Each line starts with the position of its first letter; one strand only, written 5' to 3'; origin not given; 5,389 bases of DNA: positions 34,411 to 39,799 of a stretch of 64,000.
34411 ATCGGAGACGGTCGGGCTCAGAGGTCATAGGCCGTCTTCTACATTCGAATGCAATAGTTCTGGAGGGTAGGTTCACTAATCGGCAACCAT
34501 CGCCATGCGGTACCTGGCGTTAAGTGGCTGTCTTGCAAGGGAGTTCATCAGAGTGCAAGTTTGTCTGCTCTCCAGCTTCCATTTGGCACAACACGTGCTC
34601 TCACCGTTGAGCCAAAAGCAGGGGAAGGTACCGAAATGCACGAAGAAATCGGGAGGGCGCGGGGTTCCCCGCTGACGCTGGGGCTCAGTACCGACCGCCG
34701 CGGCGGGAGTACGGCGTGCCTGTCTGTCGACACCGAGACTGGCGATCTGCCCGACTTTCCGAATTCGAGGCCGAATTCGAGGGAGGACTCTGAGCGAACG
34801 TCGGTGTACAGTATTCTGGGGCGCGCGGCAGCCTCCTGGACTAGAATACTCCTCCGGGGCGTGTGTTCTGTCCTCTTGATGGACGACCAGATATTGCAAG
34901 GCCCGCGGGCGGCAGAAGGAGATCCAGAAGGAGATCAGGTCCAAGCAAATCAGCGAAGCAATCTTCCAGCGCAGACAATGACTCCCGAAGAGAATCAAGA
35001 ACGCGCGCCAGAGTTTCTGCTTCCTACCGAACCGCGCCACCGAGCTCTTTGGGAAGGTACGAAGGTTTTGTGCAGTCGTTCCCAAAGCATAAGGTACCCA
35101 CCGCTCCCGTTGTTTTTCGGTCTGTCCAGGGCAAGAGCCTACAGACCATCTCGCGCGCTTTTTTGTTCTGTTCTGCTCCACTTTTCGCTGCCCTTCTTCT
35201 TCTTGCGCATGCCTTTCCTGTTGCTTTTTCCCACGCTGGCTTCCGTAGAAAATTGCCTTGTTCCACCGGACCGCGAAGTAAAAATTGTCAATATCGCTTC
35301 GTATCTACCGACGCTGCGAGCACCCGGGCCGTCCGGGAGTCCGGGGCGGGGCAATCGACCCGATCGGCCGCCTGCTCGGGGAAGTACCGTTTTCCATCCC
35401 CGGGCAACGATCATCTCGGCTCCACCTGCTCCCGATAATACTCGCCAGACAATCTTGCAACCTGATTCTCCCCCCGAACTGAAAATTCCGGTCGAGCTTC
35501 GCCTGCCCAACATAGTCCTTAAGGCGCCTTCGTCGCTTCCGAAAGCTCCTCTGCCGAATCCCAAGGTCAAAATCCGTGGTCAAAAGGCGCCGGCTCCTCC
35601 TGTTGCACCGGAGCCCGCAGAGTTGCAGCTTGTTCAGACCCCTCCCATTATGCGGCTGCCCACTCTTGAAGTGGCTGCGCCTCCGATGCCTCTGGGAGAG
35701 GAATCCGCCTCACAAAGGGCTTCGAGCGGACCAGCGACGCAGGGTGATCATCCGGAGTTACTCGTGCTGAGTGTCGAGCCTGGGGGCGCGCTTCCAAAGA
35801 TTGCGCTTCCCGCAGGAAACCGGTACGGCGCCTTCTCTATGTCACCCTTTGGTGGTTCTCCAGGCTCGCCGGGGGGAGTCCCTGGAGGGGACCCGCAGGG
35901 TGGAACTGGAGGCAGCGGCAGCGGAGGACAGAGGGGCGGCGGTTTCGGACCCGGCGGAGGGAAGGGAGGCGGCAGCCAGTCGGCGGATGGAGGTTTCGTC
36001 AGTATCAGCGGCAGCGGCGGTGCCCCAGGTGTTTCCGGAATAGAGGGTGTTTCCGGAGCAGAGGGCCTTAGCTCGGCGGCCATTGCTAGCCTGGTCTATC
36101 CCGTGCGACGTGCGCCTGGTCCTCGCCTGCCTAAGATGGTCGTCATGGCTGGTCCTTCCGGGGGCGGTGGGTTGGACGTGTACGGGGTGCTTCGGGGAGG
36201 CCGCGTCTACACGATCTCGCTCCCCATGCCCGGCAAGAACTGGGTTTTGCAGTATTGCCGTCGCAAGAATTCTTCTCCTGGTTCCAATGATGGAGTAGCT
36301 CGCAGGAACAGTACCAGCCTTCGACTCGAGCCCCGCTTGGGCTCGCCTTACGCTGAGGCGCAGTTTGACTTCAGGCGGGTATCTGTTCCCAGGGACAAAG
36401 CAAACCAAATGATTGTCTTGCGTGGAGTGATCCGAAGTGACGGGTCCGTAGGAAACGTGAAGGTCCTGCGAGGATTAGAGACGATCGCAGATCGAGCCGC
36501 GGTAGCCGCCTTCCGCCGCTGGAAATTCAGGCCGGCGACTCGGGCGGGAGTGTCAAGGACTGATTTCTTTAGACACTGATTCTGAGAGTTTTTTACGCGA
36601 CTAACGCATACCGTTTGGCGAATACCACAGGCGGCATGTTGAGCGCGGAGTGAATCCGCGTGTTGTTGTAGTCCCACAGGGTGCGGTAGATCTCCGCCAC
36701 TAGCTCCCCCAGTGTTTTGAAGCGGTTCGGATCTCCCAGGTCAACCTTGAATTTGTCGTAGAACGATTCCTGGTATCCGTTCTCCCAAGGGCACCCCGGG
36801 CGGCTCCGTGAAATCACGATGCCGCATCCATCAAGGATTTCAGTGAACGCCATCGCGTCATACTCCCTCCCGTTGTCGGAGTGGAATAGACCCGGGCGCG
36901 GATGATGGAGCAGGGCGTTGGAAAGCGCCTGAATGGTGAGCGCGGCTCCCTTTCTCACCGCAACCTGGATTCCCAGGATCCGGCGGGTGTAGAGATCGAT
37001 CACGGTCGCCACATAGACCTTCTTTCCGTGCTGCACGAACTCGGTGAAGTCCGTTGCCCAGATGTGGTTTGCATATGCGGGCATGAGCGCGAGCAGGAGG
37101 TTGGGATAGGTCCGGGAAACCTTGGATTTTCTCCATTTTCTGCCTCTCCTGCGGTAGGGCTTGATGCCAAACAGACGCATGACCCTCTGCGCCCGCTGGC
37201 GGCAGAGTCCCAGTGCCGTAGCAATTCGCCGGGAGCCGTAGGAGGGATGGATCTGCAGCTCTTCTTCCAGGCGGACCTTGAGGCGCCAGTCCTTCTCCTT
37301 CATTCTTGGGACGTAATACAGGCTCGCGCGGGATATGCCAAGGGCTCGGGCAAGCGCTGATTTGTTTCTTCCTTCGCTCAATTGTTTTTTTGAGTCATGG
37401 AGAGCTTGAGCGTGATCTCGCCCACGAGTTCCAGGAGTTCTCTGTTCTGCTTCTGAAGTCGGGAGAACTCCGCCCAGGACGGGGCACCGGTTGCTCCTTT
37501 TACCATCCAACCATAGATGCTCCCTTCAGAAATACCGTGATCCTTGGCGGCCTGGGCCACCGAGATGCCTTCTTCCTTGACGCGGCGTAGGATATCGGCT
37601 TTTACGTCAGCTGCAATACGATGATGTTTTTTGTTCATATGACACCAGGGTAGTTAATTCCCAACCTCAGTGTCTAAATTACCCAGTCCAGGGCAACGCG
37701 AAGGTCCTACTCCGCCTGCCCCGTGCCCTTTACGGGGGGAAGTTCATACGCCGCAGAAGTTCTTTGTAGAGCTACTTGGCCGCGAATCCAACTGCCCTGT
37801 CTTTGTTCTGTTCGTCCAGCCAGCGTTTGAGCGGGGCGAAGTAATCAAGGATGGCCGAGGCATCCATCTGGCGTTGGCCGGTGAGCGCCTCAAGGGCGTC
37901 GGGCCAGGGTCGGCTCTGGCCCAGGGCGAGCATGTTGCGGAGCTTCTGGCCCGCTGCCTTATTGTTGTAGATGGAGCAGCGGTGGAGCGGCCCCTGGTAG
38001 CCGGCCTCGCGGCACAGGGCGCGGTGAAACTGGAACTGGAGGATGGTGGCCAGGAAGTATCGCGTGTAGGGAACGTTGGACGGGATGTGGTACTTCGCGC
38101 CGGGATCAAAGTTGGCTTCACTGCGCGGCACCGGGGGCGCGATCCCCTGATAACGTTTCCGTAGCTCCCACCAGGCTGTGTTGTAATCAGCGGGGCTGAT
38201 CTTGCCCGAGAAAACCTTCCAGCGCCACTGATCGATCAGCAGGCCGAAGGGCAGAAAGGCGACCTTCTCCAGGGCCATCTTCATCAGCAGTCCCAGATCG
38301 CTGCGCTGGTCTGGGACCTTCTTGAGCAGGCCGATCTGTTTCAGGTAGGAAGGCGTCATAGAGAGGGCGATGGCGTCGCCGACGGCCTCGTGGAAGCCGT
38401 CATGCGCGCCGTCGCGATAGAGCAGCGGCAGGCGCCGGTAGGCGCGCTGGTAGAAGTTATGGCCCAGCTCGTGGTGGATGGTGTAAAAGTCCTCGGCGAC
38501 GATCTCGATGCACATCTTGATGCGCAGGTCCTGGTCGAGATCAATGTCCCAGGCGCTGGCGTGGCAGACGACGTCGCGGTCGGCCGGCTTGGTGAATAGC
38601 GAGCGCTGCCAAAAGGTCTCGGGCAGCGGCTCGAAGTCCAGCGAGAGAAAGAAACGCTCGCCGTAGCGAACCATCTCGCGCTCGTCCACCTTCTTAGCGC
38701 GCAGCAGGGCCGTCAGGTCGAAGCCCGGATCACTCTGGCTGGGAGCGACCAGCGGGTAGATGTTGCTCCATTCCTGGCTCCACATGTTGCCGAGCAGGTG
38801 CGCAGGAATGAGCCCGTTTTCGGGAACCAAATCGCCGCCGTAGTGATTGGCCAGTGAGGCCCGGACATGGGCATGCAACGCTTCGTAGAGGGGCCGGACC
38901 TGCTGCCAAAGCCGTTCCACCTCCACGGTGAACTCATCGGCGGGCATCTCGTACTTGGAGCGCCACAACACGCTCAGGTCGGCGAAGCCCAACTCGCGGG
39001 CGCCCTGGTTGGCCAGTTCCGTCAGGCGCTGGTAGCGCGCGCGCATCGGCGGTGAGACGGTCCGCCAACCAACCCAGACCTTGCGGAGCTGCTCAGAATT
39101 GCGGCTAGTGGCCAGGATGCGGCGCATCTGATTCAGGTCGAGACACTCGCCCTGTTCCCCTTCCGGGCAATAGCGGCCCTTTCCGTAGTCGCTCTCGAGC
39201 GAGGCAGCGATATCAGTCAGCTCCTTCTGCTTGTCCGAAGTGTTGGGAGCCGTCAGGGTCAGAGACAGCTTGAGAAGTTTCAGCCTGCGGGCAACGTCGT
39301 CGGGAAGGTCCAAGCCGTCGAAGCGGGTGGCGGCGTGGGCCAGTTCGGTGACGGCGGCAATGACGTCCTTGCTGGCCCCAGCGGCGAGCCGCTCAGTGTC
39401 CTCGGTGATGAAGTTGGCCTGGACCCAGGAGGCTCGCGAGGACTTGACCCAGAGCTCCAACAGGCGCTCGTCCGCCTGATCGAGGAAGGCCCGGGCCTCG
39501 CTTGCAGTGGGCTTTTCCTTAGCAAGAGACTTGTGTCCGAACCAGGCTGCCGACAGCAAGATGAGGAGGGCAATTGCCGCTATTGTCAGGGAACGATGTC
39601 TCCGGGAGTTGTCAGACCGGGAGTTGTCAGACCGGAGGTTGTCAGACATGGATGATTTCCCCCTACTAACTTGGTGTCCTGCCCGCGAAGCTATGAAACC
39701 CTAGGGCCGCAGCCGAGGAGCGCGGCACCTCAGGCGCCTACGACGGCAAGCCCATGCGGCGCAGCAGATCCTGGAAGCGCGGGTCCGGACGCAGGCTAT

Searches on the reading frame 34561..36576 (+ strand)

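Call 38: search_protein_families(library=pfam, proteins=[window:34561-36576:+], max_evalue=0.00001)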
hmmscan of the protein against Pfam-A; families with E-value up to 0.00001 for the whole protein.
window:34561-36576:+ (672 aa): 1 family
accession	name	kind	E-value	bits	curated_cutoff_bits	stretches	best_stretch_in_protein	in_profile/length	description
PF03544.19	TonB_C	-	1.1e-06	29.4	24.6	1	619-664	19-65/79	Gram-negative bacterial TonB protein C-terminal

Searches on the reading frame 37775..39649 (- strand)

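Call 37: search_protein_families(library=pfam, proteins=[window:37775-39649:-], max_evalue=0.00001)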
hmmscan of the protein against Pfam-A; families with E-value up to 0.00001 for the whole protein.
window:37775-39649:- (625 aa): 1 family
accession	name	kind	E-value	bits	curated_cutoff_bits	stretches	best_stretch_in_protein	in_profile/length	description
PF01401.24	Peptidase_M2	-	5.7e-229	762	23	1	48-621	3-580/581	Angiotensin-converting enzyme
